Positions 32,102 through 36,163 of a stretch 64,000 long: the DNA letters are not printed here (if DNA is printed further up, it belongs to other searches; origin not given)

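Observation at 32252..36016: Giant 1254-aa protein embedding a DnaA-type AAA+ module without a DNA-binding domain IV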

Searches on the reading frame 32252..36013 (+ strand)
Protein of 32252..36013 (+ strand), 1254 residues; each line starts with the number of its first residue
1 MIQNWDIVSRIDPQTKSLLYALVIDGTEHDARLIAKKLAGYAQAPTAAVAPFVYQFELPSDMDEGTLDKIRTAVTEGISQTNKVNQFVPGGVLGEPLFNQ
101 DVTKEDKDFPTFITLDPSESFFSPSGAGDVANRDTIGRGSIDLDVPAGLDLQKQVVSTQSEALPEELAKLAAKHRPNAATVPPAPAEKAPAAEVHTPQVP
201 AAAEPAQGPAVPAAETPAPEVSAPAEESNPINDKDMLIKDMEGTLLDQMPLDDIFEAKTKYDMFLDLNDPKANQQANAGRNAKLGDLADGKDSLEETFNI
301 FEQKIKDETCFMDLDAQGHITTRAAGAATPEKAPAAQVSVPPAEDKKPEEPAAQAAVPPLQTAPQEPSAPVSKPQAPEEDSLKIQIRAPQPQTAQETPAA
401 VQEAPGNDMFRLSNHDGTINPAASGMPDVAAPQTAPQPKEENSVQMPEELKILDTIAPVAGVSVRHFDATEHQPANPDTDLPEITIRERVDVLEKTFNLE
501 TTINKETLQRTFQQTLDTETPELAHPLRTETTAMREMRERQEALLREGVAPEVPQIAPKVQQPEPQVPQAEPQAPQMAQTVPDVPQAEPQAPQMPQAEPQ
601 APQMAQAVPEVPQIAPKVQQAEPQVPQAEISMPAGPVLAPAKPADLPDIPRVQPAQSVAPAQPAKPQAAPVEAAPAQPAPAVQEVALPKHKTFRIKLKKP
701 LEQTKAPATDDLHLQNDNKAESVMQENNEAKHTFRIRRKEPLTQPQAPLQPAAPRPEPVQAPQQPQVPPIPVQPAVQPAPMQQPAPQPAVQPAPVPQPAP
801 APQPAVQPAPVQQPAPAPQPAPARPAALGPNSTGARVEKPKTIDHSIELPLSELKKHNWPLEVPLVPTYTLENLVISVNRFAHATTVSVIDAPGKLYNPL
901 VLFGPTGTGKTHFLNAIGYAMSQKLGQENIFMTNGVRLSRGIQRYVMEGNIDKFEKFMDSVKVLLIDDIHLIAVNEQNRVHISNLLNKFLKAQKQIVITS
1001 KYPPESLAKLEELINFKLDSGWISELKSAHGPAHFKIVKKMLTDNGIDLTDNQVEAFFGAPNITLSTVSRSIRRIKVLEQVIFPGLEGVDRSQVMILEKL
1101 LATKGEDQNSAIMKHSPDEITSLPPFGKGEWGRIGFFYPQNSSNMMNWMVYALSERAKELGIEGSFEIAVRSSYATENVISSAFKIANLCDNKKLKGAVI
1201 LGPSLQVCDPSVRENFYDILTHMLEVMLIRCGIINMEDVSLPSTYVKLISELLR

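Call 4: search_protein_families(library=pfam, proteins=[window:32252-36013:+], max_evalue=1)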
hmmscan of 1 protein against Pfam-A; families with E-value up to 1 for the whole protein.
window:32252-36013:+ (1254 aa): 12 families
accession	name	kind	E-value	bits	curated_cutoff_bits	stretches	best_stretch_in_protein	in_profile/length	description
PF00308.24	Bac_DnaA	-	1.4e-30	107.1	23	1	867-1022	3-159/162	Bacterial DnaA ATPAse domain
PF01695.23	IstB_IS21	-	1.5e-08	34.9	24.1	1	900-1003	95-195/238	IstB-like ATP binding protein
PF00004.35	AAA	-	5.3e-07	30.6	21.2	1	901-999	2-106/131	ATPase family associated with various cellular activities (AAA)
PF03969.22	AFG1_ATPase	-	0.00065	19.2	27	1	900-1009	64-173/361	AFG1-like ATPase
PF13476.12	AAA_23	-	0.0047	18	27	1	901-938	23-65/201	AAA domain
PF01637.24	ATPase_2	-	0.0059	16.9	33.2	1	896-998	19-114/225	ATPase domain predominantly from Archaea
PF12775.13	AAA_7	-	0.011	15.7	25.8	1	895-991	31-131/181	P-loop containing dynein motor region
PF00910.28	RNA_helicase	-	0.048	14.6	21.5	1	901-1004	2-82/105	RNA helicase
PF13401.12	AAA_22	-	0.07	13.9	27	0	900-919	8-27/130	AAA domain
PF20720.3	nSTAND3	-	0.15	12.2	27.2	1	899-1000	19-110/155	Novel STAND NTPase 3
PF13173.12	AAA_14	-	0.17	12.3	27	1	898-987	3-82/129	AAA domain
PF00270.35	DEAD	-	0.94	9.6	26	0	954-1000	111-157/167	DEAD/DEAH box helicase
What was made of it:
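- On Pfam PF00308 Bac_DnaA (DnaA-type AAA+ domain superfamily): 107.1 bits against a cut-off of 23; E 1.4e-30; profile positions 3-159 of 162 (call 4).
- On IstB / DnaC helper ATPases: IstB_IS21 scores 34.9 bits against Bac_DnaA at 107.1 (call 4).
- Checked: Pfam Bac_DnaA PF00308 scores E 1.4e-30 and 107 bits over residues 867-1022, against IstB_IS21 at 1.5e-8 (call 4). No Bac_DnaA_C or DnaA_N match was found at E<=1 (call 4).
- No domain IV (call 4).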

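Call 5: search_protein_families(library=ncbifam, proteins=[window:32252-36013:+], max_evalue=1)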
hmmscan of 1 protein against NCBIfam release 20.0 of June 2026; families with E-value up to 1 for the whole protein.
window:32252-36013:+ (1254 aa): 22 families
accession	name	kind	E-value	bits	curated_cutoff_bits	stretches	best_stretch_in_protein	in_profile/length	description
TIGR00362.1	DnaA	equivalog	4.7e-39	134.7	343.9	1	846-1055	99-295/437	chromosomal replication initiator protein DnaA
NF001154.0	PRK00149.3-3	equivalog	7.3e-30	104.3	410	1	862-1051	114-306/462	chromosomal replication initiator protein DnaA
NF009087.0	PRK12422.1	equivalog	6.9e-15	55.2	657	1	891-1014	135-256/455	chromosomal replication initiator protein DnaA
TIGR03420.1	DnaA_homol_Hda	equivalog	1.7e-13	50.6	194.8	1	860-1052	3-182/226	DnaA regulatory inactivator Hda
NF038214.1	IS21_help_AAA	equivalog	4.9e-13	49.3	200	1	899-1005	92-195/232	IS21-like element helper ATPase IstB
NF005304.0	PRK06835.1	equivalog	1.7e-09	37.2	215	1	898-1009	184-295/330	ATP-binding protein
NF005992.0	PRK08116.1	subfamily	3.5e-07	29.6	189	1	900-1009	117-227/269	hypothetical protein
NF006571.0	PRK09087.1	equivalog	8.1e-07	29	297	1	856-1057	6-182/228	DnaA regulatory inactivator HdaA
NF040713.1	ZapE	equivalog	3.3e-06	26.6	140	1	899-1009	54-164/344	cell division protein ZapE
NF005982.0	PRK08084.1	equivalog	4.4e-05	23.2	268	1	900-1029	48-167/235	DnaA inactivator Hda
NF006038.0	PRK08181.1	subfamily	0.00012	21.4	317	1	897-1003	107-210/271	transposase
NF006616.1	PRK09183.1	subfamily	0.00018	20.9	300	1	900-1001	103-202/253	IS21-like element helper ATPase IstB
NF005098.0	PRK06526.1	subfamily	0.0006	19.3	296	1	881-1003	97-212/266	transposase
NF003229.0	PRK04195.1-5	equivalog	0.0022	16.8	280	1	900-1053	47-189/413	replication factor C large subunit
NF006505.0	PRK08939.1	equivalog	0.0024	17.2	228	1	896-975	155-232/306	primosomal protein DnaI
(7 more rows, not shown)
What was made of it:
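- On Hda / HdaA (TIGR03420, NF006571): 50.6 bits against a cut-off of 194.8, and 29 against 297 (call 5).
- On IstB / DnaC helper ATPases: NF038214 scores 49.3 against a cut-off of 200 (call 5).
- Closest known: DnaA, domain III. Different: It scores 134.7 bits against the 343.9-bit cut-off of TIGR00362 (call 5).
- Closest known: Hda / HdaA. Different: The TIGR03420 score is 50.6 bits against a cut-off of 194.8 (call 5), and three extra regions are present.
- Checked: NCBIfam DnaA TIGR00362 scores 4.7e-39 on profile positions 99-295 of 437, against Hda TIGR03420 at 1.7e-13 (call 5).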

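Call 7: find_homologous_proteins(query=window:32252-36013:+)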
Query window:32252-36013:+ (1254 aa): 298 proteins with E <= 0.001 among 8000 candidates; the best 120 are listed.
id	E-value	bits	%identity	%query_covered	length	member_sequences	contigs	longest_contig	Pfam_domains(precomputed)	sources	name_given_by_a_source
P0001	0.0e+0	2655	97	100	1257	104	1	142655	PF01695.24,PF00308.25,PF00004.36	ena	-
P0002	0.0e+0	2654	96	100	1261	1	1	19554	PF01695.24,PF00308.25,PF00004.36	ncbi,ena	-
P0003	0.0e+0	2646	97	100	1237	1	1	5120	PF01695.24,PF00308.25,PF00004.36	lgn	-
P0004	0.0e+0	2638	96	100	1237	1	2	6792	PF01695.24,PF00308.25,PF00004.36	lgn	-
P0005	0.0e+0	2632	96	100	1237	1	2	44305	PF01695.24,PF00308.25,PF00004.36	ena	-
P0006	0.0e+0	2632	96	100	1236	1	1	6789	PF01695.24,PF00308.25,PF00004.36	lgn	-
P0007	0.0e+0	2632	96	100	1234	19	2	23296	PF01695.24,PF00308.25,PF00004.36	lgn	-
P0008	0.0e+0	2630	97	100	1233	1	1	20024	PF01695.24,PF00308.25,PF00004.36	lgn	-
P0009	0.0e+0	2628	96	100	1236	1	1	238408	PF01695.24,PF00308.25,PF00004.36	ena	-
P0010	0.0e+0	2626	86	100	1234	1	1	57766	PF01695.24,PF00308.25,PF00004.36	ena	-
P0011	0.0e+0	2623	96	100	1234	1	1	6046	PF01695.24,PF00308.25,PF00004.36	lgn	-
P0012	0.0e+0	2622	96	100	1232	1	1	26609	PF01695.24,PF00308.25,PF00004.36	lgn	-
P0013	0.0e+0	2620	86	100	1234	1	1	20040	PF01695.24,PF00308.25,PF00004.36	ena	-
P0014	0.0e+0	2619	96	100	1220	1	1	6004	PF01695.24,PF00308.25,PF00004.36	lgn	-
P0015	0.0e+0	2618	96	100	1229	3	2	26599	PF01695.24,PF00308.25,PF00004.36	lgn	-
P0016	0.0e+0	2618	96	100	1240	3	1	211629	PF01695.24,PF00308.25,PF00004.36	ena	-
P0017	0.0e+0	2617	96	100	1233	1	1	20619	PF01695.24,PF00308.25,PF00004.36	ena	-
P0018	0.0e+0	2615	96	100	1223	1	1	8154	PF01695.24,PF00308.25,PF00004.36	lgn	-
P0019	0.0e+0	2614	96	100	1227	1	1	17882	PF01695.24,PF00308.25,PF00004.36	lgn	-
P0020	0.0e+0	2612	96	100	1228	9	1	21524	PF01695.24,PF00308.25,PF00004.36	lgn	-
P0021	0.0e+0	2611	96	100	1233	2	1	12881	PF01695.24,PF00308.25,PF00004.36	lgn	-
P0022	0.0e+0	2610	96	100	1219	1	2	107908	PF01695.24,PF00308.25,PF00004.36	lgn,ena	-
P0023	0.0e+0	2606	96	100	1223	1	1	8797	PF01695.24,PF00308.25,PF00004.36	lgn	-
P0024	0.0e+0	2605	96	100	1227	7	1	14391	PF01695.24,PF00308.25,PF00004.36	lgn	-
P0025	0.0e+0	2605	96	100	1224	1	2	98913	PF01695.24,PF00308.25,PF00004.36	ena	-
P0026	0.0e+0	2604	96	100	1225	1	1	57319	PF01695.24,PF00308.25,PF00004.36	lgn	-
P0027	0.0e+0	2603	96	100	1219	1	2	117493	PF01695.24,PF00308.25,PF00004.36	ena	-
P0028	0.0e+0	2603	95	100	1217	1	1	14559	PF01695.24,PF00308.25,PF00004.36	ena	-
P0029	0.0e+0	2602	94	100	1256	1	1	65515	PF01695.24,PF00308.25,PF00004.36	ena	-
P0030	0.0e+0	2602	95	100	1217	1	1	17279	PF01695.24,PF00308.25,PF00004.36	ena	-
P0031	0.0e+0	2601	95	100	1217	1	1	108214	PF01695.24,PF00308.25,PF00004.36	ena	-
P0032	0.0e+0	2601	95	100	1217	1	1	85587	PF01695.24,PF00308.25,PF00004.36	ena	-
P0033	0.0e+0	2601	96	100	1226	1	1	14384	PF01695.24,PF00308.25,PF00004.36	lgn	-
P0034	0.0e+0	2601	95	100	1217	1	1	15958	PF01695.24,PF00308.25,PF00004.36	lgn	-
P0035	0.0e+0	2600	95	100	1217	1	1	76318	PF01695.24,PF00308.25,PF00004.36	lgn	-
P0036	0.0e+0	2600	95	100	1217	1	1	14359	PF01695.24,PF00308.25,PF00004.36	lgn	-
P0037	0.0e+0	2600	96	100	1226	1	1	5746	PF01695.24,PF00308.25,PF00004.36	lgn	-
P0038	0.0e+0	2600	95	100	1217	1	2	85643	PF01695.24,PF00308.25,PF00004.36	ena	-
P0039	0.0e+0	2599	95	100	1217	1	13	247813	PF01695.24,PF00308.25,PF00004.36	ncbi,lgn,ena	-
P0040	0.0e+0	2598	96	100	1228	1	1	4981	PF01695.24,PF00308.25,PF00004.36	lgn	-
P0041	0.0e+0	2598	96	100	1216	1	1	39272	PF01695.24,PF00308.25,PF00004.36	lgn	-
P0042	0.0e+0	2598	95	100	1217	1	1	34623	PF01695.24,PF00308.25,PF00004.36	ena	-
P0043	0.0e+0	2598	96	100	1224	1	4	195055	PF01695.24,PF00308.25,PF00004.36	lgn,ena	-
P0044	0.0e+0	2597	95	100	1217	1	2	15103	PF01695.24,PF00308.25,PF00004.36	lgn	-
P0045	0.0e+0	2597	96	100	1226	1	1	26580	PF01695.24,PF00308.25,PF00004.36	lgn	-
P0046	0.0e+0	2594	95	100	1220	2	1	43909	PF01695.24,PF00308.25,PF00004.36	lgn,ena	-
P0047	0.0e+0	2593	95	100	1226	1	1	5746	PF01695.24,PF00308.25,PF00004.36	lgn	-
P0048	0.0e+0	2592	95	100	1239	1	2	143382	PF01695.24,PF00308.25,PF00004.36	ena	-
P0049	0.0e+0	2592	94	100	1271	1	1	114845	PF01695.24,PF00308.25,PF00004.36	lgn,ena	-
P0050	0.0e+0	2590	95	100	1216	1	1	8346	PF01695.24,PF00308.25,PF00004.36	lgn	-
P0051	0.0e+0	2589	95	100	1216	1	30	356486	PF01695.24,PF00308.25,PF00004.36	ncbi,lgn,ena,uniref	ncbi:DnaA ATPase domain-containing protein [Candidatus Avelusimicrobium faecicola]|uniref:DnaA ATPas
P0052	0.0e+0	2589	96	100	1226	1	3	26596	PF01695.24,PF00308.25,PF00004.36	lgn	-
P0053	0.0e+0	2588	95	100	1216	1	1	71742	PF01695.24,PF00308.25,PF00004.36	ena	-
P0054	0.0e+0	2588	95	100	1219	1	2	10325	PF01695.24,PF00308.25,PF00004.36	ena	-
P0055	0.0e+0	2587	95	100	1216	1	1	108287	PF01695.24,PF00308.25,PF00004.36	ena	-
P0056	0.0e+0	2587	95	100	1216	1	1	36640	PF01695.24,PF00308.25,PF00004.36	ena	-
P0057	0.0e+0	2586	95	100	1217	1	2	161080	PF01695.24,PF00308.25,PF00004.36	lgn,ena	-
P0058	0.0e+0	2585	95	100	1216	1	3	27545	PF01695.24,PF00308.25,PF00004.36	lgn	-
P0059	0.0e+0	2585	96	100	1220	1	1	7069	PF01695.24,PF00308.25,PF00004.36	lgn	-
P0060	0.0e+0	2585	89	100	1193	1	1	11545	PF01695.24,PF00308.25,PF00004.36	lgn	-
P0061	0.0e+0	2585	89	100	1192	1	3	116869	PF01695.24,PF00308.25,PF00004.36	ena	-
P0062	0.0e+0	2584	95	100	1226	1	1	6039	PF01695.24,PF00308.25,PF00004.36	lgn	-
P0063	0.0e+0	2584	95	100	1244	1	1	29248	PF01695.24,PF00308.25,PF00004.36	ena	-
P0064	0.0e+0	2583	92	100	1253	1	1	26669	PF01695.24,PF00308.25,PF00004.36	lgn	-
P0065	0.0e+0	2583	95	100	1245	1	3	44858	PF01695.24,PF00308.25,PF00004.36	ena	-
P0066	0.0e+0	2583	95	100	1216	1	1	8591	PF01695.24,PF00308.25,PF00004.36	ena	-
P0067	0.0e+0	2582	95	100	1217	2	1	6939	PF01695.24,PF00308.25,PF00004.36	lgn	-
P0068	0.0e+0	2581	91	100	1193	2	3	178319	PF01695.24,PF00308.25,PF00004.36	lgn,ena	-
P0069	0.0e+0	2581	93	100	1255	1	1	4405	PF01695.24,PF00308.25,PF00004.36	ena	-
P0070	0.0e+0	2580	95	100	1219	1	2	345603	PF01695.24,PF00308.25,PF00004.36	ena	-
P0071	0.0e+0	2580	88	100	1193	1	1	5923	PF01695.24,PF00308.25,PF00004.36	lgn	-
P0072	0.0e+0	2580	95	100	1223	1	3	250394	PF01695.24,PF00308.25,PF00004.36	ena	-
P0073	0.0e+0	2579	88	100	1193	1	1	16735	PF01695.24,PF00308.25,PF00004.36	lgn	-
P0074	0.0e+0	2579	93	100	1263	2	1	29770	PF01695.24,PF00308.25,PF00004.36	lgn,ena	-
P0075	0.0e+0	2579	95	100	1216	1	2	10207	PF01695.24,PF00308.25,PF00004.36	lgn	-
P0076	0.0e+0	2579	94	100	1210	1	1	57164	PF01695.24,PF00308.25,PF00004.36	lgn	-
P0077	0.0e+0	2578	88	100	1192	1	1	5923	PF01695.24,PF00308.25,PF00004.36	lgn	-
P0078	0.0e+0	2578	95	100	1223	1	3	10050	PF01695.24,PF00308.25,PF00004.36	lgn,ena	-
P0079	0.0e+0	2577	95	100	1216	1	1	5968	PF01695.24,PF00308.25,PF00004.36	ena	-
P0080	0.0e+0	2577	89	100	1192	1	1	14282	PF01695.24,PF00308.25,PF00004.36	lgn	-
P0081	0.0e+0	2577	94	100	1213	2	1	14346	PF01695.24,PF00308.25,PF00004.36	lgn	-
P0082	0.0e+0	2576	88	100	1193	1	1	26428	PF01695.24,PF00308.25,PF00004.36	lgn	-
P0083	0.0e+0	2576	95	100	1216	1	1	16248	PF01695.24,PF00308.25,PF00004.36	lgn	-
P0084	0.0e+0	2576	94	100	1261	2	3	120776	PF01695.24,PF00308.25,PF00004.36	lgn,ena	-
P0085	0.0e+0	2575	89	100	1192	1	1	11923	PF01695.24,PF00308.25,PF00004.36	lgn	-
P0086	0.0e+0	2575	89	100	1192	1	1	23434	PF01695.24,PF00308.25,PF00004.36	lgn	-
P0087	0.0e+0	2575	93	100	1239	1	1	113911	PF01695.24,PF00308.25,PF00004.36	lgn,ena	-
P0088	0.0e+0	2574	88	100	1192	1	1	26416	PF01695.24,PF00308.25,PF00004.36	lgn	-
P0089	0.0e+0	2574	89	100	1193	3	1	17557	PF01695.24,PF00308.25,PF00004.36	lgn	-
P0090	0.0e+0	2573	92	100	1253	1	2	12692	PF01695.24,PF00308.25,PF00004.36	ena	-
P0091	0.0e+0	2572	87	100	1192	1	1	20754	PF01695.24,PF00308.25,PF00004.36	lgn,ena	-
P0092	0.0e+0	2572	94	100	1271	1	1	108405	PF01695.24,PF00308.25,PF00004.36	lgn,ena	-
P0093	0.0e+0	2571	94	100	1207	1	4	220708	PF01695.24,PF00308.25,PF00004.36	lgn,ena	-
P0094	0.0e+0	2570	95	100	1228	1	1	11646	PF01695.24,PF00308.25,PF00004.36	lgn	-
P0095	0.0e+0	2570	95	100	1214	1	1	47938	PF01695.24,PF00308.25,PF00004.36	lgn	-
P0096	0.0e+0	2569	95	100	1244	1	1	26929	PF01695.24,PF00308.25,PF00004.36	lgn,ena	-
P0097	0.0e+0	2568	88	100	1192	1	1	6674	PF01695.24,PF00308.25,PF00004.36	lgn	-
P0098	0.0e+0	2568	95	100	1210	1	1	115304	PF01695.24,PF00308.25,PF00004.36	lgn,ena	-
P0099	0.0e+0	2566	94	100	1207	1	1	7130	PF01695.24,PF00308.25,PF00004.36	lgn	-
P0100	0.0e+0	2566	89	100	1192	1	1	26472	PF01695.24,PF00308.25,PF00004.36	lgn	-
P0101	0.0e+0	2566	94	100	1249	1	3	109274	PF01695.24,PF00308.25,PF00004.36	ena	-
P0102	0.0e+0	2566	88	100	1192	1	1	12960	PF01695.24,PF00308.25,PF00004.36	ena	-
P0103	0.0e+0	2565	95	100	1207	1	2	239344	PF01695.24,PF00308.25,PF00004.36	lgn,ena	-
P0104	0.0e+0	2565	90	100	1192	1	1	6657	PF01695.24,PF00308.25,PF00004.36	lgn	-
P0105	0.0e+0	2565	94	100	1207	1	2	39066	PF01695.24,PF00308.25,PF00004.36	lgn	-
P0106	0.0e+0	2564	94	100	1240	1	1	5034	PF01695.24,PF00308.25,PF00004.36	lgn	-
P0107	0.0e+0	2564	95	100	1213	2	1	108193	PF01695.24,PF00308.25,PF00004.36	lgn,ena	-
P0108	0.0e+0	2563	92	100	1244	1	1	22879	PF01695.24,PF00308.25,PF00004.36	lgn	-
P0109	0.0e+0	2562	94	100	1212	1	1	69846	PF01695.24,PF00308.25,PF00004.36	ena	-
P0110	0.0e+0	2562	95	100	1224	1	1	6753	PF01695.24,PF00308.25,PF00004.36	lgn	-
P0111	0.0e+0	2561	94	100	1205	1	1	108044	PF01695.24,PF00308.25,PF00004.36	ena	-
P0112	0.0e+0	2561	88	100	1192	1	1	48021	PF01695.24,PF00308.25,PF00004.36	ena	-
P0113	0.0e+0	2560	94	100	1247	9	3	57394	PF01695.24,PF00308.25,PF00004.36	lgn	-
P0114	0.0e+0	2560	90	100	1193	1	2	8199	PF01695.24,PF00308.25,PF00004.36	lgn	-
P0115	0.0e+0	2559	89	100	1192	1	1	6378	PF01695.24,PF00308.25,PF00004.36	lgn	-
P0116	0.0e+0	2559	92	100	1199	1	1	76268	PF01695.24,PF00308.25,PF00004.36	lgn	-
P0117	0.0e+0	2559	88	100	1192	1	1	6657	PF01695.24,PF00308.25,PF00004.36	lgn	-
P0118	0.0e+0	2557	90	100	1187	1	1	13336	PF01695.24,PF00308.25,PF00004.36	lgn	-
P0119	0.0e+0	2557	94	100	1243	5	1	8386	PF01695.24,PF00308.25,PF00004.36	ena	-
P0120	0.0e+0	2555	94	100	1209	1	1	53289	PF01695.24,PF00308.25,PF00004.36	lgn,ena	-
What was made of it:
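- Over 100 independent assemblies give full-length proteins of 1187-1271 aa at 86-97% identity (call 7).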
